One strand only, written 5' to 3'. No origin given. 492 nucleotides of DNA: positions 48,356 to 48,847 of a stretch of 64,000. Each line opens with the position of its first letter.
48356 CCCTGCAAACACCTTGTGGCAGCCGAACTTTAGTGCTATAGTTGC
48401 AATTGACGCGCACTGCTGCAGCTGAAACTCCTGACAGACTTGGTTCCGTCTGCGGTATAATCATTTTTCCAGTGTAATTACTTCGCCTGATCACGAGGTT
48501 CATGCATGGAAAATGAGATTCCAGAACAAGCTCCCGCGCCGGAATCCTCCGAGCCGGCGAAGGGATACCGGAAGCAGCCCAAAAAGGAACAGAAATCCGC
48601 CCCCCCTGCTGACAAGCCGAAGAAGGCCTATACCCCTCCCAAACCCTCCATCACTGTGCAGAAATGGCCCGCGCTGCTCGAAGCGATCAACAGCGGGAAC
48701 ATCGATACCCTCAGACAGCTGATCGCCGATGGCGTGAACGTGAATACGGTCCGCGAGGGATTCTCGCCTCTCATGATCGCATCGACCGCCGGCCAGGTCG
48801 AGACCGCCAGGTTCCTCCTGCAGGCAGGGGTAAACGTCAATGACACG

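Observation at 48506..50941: Unusual trans-membrane ankyrin protein with C-terminal STN-like domain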

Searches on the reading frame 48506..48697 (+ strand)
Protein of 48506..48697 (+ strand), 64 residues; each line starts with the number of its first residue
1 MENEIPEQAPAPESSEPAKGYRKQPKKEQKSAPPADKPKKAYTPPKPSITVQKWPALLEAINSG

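Call 6: search_protein_families(library=pfam, proteins=[window:48506-48697:+], max_evalue=10)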
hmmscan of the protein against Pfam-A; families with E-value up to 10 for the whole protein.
seq(64 aa): 0 families
